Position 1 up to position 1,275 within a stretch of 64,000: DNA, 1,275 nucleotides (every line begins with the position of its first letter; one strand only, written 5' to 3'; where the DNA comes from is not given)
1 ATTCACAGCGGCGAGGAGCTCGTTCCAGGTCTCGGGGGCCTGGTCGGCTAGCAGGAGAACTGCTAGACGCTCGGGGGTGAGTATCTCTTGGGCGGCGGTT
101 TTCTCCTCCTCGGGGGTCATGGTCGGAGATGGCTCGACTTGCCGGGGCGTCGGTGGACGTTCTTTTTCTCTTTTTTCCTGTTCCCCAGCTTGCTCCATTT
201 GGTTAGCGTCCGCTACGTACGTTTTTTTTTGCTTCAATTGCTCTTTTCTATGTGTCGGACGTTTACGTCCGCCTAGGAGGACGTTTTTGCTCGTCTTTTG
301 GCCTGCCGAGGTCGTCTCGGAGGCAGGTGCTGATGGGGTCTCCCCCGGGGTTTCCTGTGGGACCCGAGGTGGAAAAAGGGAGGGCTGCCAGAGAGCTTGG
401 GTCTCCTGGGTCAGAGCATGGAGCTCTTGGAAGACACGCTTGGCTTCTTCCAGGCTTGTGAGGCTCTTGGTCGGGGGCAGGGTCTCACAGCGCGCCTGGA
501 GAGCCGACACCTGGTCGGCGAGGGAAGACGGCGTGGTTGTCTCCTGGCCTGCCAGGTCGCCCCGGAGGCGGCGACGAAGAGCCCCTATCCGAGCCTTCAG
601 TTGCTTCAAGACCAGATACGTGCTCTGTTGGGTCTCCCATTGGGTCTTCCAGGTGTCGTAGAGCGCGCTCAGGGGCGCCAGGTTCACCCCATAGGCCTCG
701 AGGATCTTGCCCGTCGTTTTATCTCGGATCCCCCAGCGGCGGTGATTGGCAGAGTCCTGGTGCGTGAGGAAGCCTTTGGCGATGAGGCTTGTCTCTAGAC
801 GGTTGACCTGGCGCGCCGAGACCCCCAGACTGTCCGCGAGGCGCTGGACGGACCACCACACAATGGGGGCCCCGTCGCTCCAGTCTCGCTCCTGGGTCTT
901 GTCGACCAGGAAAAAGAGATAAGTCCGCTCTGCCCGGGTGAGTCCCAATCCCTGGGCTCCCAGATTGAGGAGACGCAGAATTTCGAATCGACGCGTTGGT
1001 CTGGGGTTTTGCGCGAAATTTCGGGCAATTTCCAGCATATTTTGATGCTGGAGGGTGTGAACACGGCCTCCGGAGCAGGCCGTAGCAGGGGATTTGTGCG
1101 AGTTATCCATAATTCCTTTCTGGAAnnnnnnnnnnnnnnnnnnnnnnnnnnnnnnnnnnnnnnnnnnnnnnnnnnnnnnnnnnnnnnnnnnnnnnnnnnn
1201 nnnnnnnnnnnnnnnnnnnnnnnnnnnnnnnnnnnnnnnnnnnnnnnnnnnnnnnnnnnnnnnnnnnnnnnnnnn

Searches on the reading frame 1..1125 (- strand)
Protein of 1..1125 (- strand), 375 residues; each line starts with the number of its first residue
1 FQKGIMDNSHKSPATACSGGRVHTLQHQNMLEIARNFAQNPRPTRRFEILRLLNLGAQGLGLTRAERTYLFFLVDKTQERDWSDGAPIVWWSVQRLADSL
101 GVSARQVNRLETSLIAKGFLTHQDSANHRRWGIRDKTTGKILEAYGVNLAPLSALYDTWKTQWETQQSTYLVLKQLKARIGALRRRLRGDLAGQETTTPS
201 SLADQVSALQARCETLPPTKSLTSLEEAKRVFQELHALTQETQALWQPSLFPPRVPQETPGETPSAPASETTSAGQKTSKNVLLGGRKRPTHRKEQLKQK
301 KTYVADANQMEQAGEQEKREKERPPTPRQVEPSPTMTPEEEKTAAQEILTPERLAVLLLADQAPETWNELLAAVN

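Call 46: search_protein_families(library=pfam, max_evalue=0.01, proteins=[window:1-1125:-])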
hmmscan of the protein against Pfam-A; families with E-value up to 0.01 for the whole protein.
window:1-1125:- (375 aa): 2 families
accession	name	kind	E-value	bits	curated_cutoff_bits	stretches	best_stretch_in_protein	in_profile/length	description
PF03428.19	RP-C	-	8.3e-26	91.3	24.4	1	25-188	5-168/175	Replication protein C N-terminal domain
PF12802.13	MarR_2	-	0.0019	18.7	27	0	92-130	22-60/61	MarR family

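Call 60: search_dna_similar(query=window:1-1110:-, collection=plasmids, mode=protein, max_rows=10)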
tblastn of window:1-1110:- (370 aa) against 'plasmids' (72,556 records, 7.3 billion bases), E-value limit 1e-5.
Records with a match: 152; places in all: 155; records where one place covers at least 80% of the query: 0.
Best place of each record, by identity: <60% 152.
By first word of the organism name: Rhizobium 17; Pseudosulfitobacter 16; Acidiphilium 10; Phaeobacter 10; Sulfitobacter 9; Roseibium 7; Roseomonas 7; Ruegeria 5; Octadecabacter 5; Roseovarius 5; and 34 more.
By predicted mobility (MOB-suite, as given by PLSDB): non-mobilizable 67; conjugative 46; mobilizable 39.
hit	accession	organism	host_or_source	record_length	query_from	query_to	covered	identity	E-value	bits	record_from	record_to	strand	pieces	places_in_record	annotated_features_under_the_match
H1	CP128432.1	Microbulbifer sp. MKSA007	Smenospongia aurea,bacteria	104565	29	171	39%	34.4%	2e-16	88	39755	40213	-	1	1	repC: plasmid replication protein RepC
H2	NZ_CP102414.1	Ruegeria sp. YS9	seaweed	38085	16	149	36%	35.6%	7e-10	68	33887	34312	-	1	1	repC: plasmid replication protein RepC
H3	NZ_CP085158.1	Pseudosulfitobacter sp. DSM 107133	cell culture,Seawater from the North ...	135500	39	172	36%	35.6%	2e-10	70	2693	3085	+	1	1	repC: plasmid replication protein RepC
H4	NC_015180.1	Acidiphilium multivorum AIU301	-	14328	4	148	39%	32.2%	2e-9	67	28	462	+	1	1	repC: plasmid replication protein RepC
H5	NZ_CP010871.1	Actibacterium sp. EMB200-NS6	cell culture,oil contaminated tidal flat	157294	39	149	30%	42.0%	8e-11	71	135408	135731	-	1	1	repC: plasmid replication protein RepC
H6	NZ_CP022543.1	Antarctobacter heliothermus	Skeletonema marinoi strain ST54,Cell ...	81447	39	149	30%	42.0%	2e-10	70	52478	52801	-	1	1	repC: plasmid replication protein RepC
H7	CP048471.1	Agrobacterium tumefaciens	walnut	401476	13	151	38%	33.3%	1e-7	61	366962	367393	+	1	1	ArsR family transcriptional regulator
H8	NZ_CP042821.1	Octadecabacter sp. SW4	single isolate,polar sea water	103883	39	172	36%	34.1%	4e-8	63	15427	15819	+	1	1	repC: plasmid replication protein RepC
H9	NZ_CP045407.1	Roseovarius sp. THAF9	pure culture,Surface of a polyethylene ...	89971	39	155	32%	39.0%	4e-10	69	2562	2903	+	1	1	repC: plasmid replication protein RepC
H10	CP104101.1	Phaeobacter sp. G2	cell culture,Emiliania huxleyi RCC1216 ...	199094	39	155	32%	39.0%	5e-10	69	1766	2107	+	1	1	repC: plasmid replication protein RepC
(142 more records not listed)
